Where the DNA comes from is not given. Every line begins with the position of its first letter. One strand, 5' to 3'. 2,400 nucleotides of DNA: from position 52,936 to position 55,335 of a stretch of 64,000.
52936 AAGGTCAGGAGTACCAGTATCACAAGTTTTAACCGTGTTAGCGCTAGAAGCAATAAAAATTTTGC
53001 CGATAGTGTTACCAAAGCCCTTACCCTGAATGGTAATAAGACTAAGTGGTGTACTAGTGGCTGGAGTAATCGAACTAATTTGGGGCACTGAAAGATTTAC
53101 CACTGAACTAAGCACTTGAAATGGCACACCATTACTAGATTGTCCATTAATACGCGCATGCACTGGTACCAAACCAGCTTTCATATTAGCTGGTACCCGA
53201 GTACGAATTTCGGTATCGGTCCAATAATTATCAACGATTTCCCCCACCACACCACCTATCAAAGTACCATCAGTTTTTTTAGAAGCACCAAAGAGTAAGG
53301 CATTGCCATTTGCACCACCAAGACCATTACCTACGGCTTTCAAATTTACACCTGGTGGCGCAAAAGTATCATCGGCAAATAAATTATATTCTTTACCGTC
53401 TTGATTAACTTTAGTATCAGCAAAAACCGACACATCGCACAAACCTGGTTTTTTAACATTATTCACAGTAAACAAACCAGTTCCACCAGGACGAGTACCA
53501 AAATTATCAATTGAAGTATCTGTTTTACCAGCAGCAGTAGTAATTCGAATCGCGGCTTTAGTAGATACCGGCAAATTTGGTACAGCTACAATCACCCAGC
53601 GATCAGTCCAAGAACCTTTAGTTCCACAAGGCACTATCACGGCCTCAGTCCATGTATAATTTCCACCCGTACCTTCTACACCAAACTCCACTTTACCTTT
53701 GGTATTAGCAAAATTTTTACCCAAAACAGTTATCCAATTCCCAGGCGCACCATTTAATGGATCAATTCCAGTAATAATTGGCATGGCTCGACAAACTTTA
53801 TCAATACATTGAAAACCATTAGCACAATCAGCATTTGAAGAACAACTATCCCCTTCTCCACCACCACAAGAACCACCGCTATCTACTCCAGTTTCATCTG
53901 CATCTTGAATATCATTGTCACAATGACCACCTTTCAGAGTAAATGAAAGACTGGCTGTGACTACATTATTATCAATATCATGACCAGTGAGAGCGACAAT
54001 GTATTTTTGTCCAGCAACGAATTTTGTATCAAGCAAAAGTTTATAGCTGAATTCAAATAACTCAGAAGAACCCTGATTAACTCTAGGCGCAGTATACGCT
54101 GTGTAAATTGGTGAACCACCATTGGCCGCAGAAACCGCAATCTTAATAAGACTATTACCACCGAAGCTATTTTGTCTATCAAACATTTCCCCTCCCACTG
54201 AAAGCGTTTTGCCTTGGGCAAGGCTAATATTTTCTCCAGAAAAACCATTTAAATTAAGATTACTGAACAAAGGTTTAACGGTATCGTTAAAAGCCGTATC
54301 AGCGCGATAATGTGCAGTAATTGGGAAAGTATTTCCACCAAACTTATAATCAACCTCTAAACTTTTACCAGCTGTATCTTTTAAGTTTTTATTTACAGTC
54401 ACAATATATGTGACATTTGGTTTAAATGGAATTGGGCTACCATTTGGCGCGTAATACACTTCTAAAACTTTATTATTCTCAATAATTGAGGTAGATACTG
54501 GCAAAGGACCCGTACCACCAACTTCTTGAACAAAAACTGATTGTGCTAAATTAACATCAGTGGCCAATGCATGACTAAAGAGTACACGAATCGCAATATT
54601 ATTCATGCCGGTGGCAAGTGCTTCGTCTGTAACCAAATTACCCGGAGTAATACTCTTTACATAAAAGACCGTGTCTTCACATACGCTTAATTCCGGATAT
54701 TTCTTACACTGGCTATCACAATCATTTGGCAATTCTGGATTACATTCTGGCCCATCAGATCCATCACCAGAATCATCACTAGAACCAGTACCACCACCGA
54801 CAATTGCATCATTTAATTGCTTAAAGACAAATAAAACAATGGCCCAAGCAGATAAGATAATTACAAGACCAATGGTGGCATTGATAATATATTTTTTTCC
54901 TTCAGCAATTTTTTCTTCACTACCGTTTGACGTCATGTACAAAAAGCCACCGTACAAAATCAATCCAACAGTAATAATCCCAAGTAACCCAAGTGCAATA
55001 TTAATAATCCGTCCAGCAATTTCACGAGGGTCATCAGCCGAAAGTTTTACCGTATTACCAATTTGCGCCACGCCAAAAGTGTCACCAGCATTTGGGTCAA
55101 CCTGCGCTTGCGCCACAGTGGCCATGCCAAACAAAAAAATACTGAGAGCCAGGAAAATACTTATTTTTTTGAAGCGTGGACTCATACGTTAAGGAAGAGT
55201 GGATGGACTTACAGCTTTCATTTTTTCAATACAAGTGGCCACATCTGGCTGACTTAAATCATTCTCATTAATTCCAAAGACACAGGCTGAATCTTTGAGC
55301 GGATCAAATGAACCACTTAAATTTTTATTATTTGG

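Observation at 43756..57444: Pair of giant surface proteins sharing a VirB2/TrbC-like pilin N-terminal module: candidate host-contact apparatus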

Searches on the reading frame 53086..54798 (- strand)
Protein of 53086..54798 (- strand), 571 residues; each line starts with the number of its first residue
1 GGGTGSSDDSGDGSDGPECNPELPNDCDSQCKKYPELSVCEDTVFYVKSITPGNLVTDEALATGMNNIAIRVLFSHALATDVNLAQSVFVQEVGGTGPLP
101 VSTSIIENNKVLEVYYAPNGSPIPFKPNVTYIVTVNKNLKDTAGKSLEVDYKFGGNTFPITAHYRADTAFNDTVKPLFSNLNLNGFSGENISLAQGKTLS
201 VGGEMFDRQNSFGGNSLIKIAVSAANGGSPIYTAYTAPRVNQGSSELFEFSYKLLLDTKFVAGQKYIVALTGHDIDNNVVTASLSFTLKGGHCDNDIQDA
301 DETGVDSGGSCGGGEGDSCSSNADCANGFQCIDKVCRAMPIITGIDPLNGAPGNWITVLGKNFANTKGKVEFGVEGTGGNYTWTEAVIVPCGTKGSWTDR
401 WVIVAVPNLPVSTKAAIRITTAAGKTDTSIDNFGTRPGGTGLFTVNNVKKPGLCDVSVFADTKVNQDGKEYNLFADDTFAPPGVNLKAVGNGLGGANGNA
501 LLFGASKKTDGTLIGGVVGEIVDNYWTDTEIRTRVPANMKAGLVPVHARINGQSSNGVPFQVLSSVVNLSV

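Call 49: search_protein_families(library=pfam, proteins=[window:53086-54798:-], max_evalue=1)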
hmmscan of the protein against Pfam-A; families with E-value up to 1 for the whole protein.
window:53086-54798:- (571 aa): 2 families
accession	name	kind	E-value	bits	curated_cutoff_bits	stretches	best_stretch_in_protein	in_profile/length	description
PF13205.12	Big_5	-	1.6e-06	29.2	23.6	1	44-152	4-100/105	Bacterial Ig-like domain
PF01833.30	TIG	-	1.3e-05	25.5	20.9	2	340-384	1-48/84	IPT/TIG domain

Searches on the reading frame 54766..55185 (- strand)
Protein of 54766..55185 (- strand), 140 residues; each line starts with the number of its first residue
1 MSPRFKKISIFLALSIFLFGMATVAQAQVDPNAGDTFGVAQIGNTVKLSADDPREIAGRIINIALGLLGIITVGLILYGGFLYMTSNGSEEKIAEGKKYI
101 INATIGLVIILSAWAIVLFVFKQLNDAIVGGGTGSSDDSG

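Call 17: find_homologous_proteins(query=window:54766-55185:-, max_evalue=0.001)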
Query seq(140 aa) (140 aa): 78 proteins with E <= 0.001 among 155 candidates.
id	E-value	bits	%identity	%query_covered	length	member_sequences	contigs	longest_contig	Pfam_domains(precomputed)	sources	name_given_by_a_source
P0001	7.2e-53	196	97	71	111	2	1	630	-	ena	-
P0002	6.3e-27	112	56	74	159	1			PF18895.6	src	-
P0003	7.8e-26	109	51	81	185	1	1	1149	PF18895.6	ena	-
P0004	1.9e-25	107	65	61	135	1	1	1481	PF18895.6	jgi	jgi:hypothetical protein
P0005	1.3e-21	95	47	93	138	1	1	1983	PF18895.6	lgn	-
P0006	1.6e-21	95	50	83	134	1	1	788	PF18895.6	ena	-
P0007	5.7e-21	93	53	65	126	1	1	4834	PF18895.6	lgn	-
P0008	7.1e-21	93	52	64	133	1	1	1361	PF18895.6,PF04956.19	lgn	-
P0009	7.5e-21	92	52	67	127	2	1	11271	PF18895.6,PF04956.19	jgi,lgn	-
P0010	6.1e-20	90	49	69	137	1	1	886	PF18895.6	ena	-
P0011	7.5e-20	89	40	89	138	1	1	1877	PF18895.6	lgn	-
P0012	1.5e-19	88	56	56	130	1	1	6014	PF18895.6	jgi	-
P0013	2.1e-19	88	48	73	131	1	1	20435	PF18895.6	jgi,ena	-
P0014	1.1e-18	85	50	69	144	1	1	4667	PF18895.6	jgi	-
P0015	1.5e-18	85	52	64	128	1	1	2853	PF18895.6,PF04956.19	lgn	-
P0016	2.0e-18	85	54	68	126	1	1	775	PF18895.6,PF04956.19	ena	-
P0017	1.3e-17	82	45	93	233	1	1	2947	PF18895.6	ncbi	ncbi:pilin, partial [Patescibacteria group bacterium]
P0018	1.7e-17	82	44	89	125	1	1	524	PF18895.6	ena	-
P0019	2.3e-17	81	49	74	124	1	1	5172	PF18895.6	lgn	-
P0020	2.8e-17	81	49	69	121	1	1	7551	PF18895.6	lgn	-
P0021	3.4e-17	81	42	98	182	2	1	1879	PF18895.6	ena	-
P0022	3.6e-17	81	47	89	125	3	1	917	PF18895.6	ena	-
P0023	3.7e-17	80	49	65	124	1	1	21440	PF18895.6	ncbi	ncbi:MAG: pilin [bacterium]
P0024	4.6e-17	80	45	89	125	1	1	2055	PF18895.6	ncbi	-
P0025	5.6e-17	80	44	89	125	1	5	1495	PF18895.6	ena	-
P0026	7.4e-17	80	44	89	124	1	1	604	PF18895.6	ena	-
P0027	8.4e-17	79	46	89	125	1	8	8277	PF18895.6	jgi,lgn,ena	-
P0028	2.3e-16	78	45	83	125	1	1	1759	PF18895.6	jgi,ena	-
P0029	5.0e-16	77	49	80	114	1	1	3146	PF18895.6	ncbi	-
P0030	6.0e-16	77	46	81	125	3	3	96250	PF18895.6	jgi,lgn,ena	-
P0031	6.0e-16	77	49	66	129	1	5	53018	PF18895.6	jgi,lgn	jgi:hypothetical protein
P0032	6.3e-16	77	45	84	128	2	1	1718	PF18895.6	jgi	jgi:uncharacterized membrane protein YwzB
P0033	6.6e-16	76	48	75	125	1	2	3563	PF18895.6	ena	-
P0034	7.2e-16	76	52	64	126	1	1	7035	PF18895.6,PF04956.19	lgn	-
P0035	7.8e-16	76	46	80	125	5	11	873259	PF18895.6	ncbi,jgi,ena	ncbi:MAG: hypothetical protein ACOXZY_00155 [Patescibacteria group bacterium]|jgi:hypothetical prote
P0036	9.7e-16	76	52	61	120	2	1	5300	PF18895.6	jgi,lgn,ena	-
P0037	1.2e-15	76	49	75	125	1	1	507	PF18895.6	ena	-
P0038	1.3e-15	75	48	69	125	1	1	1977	PF18895.6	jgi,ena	-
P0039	1.5e-15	75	55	59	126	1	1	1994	PF18895.6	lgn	-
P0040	1.5e-15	75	48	67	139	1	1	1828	PF18895.6,PF04956.19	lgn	-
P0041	1.6e-15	75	48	67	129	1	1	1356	PF18895.6,PF04956.19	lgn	-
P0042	1.9e-15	75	55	49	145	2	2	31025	PF18895.6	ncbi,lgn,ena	-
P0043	2.6e-15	75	51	69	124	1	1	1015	PF18895.6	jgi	jgi:hypothetical protein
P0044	3.6e-15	74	59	54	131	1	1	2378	PF18895.6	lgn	-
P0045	3.7e-15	74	51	62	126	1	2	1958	PF18895.6,PF04956.19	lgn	-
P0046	8.6e-15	73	41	87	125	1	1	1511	PF18895.6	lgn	-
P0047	1.1e-14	72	39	89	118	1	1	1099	PF18895.6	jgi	-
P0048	1.7e-14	72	47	71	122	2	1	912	PF18895.6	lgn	-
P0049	4.3e-14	71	42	81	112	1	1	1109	PF18895.6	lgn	-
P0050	5.8e-14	70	42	89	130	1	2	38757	PF18895.6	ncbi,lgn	-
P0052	1.1e-13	69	53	55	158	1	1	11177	PF18895.6,PF04956.19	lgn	-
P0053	1.7e-13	69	43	94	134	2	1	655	PF18895.6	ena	-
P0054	2.3e-13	68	51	56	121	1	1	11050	PF18895.6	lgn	-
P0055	3.9e-13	67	41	87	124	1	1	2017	PF18895.6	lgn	-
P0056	4.7e-13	67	50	36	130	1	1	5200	PF18895.6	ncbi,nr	ncbi:MAG: hypothetical protein U9Q03_01085 [Patescibacteria group bacterium]|nr:hypothetical protein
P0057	6.9e-13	67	49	52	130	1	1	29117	PF18895.6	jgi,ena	-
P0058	1.3e-12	66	40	86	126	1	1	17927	PF18895.6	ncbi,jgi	ncbi:MAG: Type secretion system pilin [Candidatus Parcubacteria bacterium]|jgi:hypothetical protein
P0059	1.4e-12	66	43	77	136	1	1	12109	PF18895.6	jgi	jgi:hypothetical protein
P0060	1.6e-12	65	50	57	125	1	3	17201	PF18895.6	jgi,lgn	-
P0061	2.1e-12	65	41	84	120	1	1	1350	PF18895.6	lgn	-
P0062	3.0e-12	65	44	77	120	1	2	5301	PF18895.6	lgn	-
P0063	4.7e-12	64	45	76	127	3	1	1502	PF18895.6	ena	-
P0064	5.3e-12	64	39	96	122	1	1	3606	PF18895.6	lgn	-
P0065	5.9e-12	64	44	64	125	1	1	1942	PF18895.6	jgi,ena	-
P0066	5.0e-11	61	42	84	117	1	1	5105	PF18895.6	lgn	-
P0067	6.2e-11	60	51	52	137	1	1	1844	PF18895.6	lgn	-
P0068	7.9e-11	60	46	68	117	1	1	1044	PF18895.6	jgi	jgi:uncharacterized membrane protein YidH (DUF202 family)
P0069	9.6e-11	60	39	76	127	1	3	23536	PF18895.6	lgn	-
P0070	2.0e-10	59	39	91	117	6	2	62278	PF18895.6,PF04956.19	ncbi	-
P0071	2.3e-10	59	42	84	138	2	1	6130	PF18895.6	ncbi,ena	-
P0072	2.6e-10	58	45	47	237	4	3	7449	PF18895.6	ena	-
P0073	6.3e-10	57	34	84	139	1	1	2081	PF18895.6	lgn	-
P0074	6.3e-10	57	49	54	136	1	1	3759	PF18895.6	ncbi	-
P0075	8.9e-10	57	49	52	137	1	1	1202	PF18895.6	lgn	-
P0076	4.8e-7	48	44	54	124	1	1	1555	PF18895.6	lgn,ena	-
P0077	9.1e-7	47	44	54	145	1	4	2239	PF18895.6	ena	-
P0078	3.4e-5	42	34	82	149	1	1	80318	PF18895.6,PF19590.5,PF04956.19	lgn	-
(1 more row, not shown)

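Call 64: search_solved_structures(query=A6, max_evalue=10, show_alignments=2)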
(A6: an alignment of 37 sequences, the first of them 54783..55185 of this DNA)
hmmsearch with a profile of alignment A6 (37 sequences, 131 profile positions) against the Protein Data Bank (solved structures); distinct sequences matched with E-value up to 10: 0.

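Call 65: search_protein_families(library=pfam, alignment_id=A6, max_evalue=1)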
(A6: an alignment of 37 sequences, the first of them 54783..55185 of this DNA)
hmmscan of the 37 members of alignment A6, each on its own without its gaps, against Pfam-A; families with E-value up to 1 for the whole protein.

A. member 1, window:54783-55185:- (134 aa): 4 families
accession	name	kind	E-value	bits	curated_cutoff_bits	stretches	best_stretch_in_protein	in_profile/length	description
PF18895.5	T4SS_pilin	-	6.5e-13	49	26.6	1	53-119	5-70/71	Type IV secretion system pilin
PF03779.20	SPW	-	0.0052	17.7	31.5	0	9-72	10-67/93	SPW repeat domain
PF04290.18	DctQ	-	0.038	14.3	28.3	1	58-123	62-129/132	Tripartite ATP-independent periplasmic transporters, DctQ component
PF12036.14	DUF3522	-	0.13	12.8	29.3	1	14-126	76-177/188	Protein of unknown function (DUF3522)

B. families by the number of members that match (of 37 scanned): 76 families (the first 25 are shown)
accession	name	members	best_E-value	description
PF18895.5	T4SS_pilin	37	8.2e-15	Type IV secretion system pilin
PF04956.18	TrbC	22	4.9e-08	TrbC/VIRB2 pilin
PF04746.17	DUF575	9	0.013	Protein of unknown function (DUF575)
PF05987.18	DUF898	6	0.00025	Bacterial protein of unknown function (DUF898)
PF20990.2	DUF2207_C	5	0.32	Predicted membrane protein (DUF2207) C-terminal domain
PF04290.18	DctQ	4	0.00098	Tripartite ATP-independent periplasmic transporters, DctQ component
PF11188.13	DUF2975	4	0.0022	Protein of unknown function (DUF2975)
PF02322.20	Cyt_bd_oxida_II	4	0.0051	Cytochrome bd terminal oxidase subunit II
PF19607.4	DUF6112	4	0.015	Family of unknown function (DUF6112)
PF19814.4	DUF6297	4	0.026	Family of unknown function (DUF6297)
PF19747.4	DUF6234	4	0.041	Family of unknown function (DUF6234)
PF05545.16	FixQ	3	0.0086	Cbb3-type cytochrome oxidase component FixQ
PF04893.22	Yip1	3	0.029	Yip1 domain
PF16481.10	DUF5058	2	0.0028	Domain of unknown function (DUF5058)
PF04515.18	Choline_transpo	2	0.0069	Plasma-membrane choline transporter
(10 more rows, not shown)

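Call 66: find_encoding_contigs(protein=P0035, flank=10000, max_places=2)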
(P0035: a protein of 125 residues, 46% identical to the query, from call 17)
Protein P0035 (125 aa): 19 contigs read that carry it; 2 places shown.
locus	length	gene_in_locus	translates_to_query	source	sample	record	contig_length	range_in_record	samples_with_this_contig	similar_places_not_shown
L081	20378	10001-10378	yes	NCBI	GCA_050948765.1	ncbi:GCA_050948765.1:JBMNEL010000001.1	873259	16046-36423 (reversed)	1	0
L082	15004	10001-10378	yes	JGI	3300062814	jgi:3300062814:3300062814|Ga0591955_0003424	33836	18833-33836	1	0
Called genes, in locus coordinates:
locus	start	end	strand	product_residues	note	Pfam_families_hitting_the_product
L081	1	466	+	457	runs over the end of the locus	-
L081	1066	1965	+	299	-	PF00483:NTP_transferase, PF12804:NTP_transf_3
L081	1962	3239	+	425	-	PF18895:T4SS_pilin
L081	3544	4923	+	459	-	PF01547:SBP_bac_1, PF13416:SBP_bac_8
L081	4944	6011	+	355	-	PF18895:T4SS_pilin (weak)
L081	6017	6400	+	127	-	PF18895:T4SS_pilin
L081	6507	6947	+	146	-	PF04956:TrbC (faint), PF18895:T4SS_pilin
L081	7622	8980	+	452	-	PF18895:T4SS_pilin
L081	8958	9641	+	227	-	-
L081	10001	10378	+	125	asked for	PF18895:T4SS_pilin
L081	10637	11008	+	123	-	PF18895:T4SS_pilin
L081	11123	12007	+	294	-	-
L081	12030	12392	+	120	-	PF18895:T4SS_pilin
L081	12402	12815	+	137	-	PF18895:T4SS_pilin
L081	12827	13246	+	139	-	PF18895:T4SS_pilin (weak)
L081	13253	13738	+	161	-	PF18895:T4SS_pilin (weak)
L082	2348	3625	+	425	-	PF18895:T4SS_pilin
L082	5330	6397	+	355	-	PF18895:T4SS_pilin (weak)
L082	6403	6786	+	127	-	PF18895:T4SS_pilin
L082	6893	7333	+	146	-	PF04956:TrbC (faint), PF18895:T4SS_pilin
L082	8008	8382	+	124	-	PF18895:T4SS_pilin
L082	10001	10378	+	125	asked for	PF18895:T4SS_pilin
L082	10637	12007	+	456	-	PF18895:T4SS_pilin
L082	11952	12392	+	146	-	PF18895:T4SS_pilin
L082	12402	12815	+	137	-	PF18895:T4SS_pilin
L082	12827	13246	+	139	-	PF18895:T4SS_pilin (weak)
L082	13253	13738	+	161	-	PF18895:T4SS_pilin (weak)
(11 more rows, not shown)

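Call 67: find_encoding_contigs(protein=P0013, flank=10000, max_places=1)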
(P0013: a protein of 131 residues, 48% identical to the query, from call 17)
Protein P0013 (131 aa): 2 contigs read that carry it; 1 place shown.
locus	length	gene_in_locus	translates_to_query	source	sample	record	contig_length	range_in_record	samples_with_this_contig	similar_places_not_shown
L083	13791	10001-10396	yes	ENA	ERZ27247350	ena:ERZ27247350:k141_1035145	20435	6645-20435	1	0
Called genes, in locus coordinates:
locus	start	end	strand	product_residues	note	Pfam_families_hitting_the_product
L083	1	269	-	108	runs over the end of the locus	PF01245:Ribosomal_L19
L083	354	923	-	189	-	PF13189:Cytidylate_kin2, PF13207:AAA_17, PF13238:AAA_18, PF02224:Cytidylate_kin (weak)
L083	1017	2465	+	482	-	PF02463:SMC_N, PF13476:AAA_23, PF13304:AAA_21 (weak)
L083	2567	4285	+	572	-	PF02463:SMC_N, PF13304:AAA_21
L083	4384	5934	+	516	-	PF05362:Lon_C, PF13541:ChlI, PF00493:MCM (weak), PF01078:Mg_chelatase, PF07728:AAA_5 (weak), PF13335:Mg_chelatase_C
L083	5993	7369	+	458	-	PF01547:SBP_bac_1, PF13416:SBP_bac_8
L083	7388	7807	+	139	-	PF18895:T4SS_pilin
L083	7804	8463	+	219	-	PF12844:HTH_19 (weak), PF13413:HTH_25, PF09136:Glucodextran_B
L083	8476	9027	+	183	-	PF01209:Ubie_methyltran, PF05175:MTS (weak), PF13847:Methyltransf_31, PF08241:Methyltransf_11, PF08242:Methyltransf_12, PF13649:Methyltransf_25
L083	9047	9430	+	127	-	-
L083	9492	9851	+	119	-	PF02021:UPF0102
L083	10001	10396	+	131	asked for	PF18895:T4SS_pilin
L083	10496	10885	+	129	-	PF18895:T4SS_pilin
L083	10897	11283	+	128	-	PF18895:T4SS_pilin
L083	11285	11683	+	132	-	PF18895:T4SS_pilin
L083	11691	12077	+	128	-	PF18895:T4SS_pilin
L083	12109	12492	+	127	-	PF18895:T4SS_pilin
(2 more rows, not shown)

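Call 79: search_protein_representatives(alignment_id=A6)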
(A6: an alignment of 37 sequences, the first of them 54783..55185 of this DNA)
Query: 37 sequences, 131 profile positions. Proteins with E-value up to 0.001 (for the whole library): 87117; up to 1e-10: 32897; up to 1e-30: 1157. The best 150 are listed.
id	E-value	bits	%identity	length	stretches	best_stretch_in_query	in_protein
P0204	2.0e-82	289.9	-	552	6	8-122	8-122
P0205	2.1e-78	276.9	-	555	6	2-122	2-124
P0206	1.5e-71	254.7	-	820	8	56-120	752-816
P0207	5.4e-68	243.2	-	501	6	50-126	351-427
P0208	1.8e-64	231.8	-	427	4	47-121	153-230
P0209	8.7e-64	229.6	-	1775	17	50-122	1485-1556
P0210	7.9e-63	226.5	-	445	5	50-128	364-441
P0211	1.8e-61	222.1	-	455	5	10-127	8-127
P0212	2.4e-60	218.5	-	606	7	51-111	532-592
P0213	3.2e-60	218.0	-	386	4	11-122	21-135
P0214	5.4e-57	207.6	-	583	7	48-120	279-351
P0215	4.3e-55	201.5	-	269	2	12-128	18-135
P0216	6.0e-55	201.0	-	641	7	5-118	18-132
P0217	2.3e-54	199.1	-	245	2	5-128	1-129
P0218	2.8e-54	198.8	-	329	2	45-129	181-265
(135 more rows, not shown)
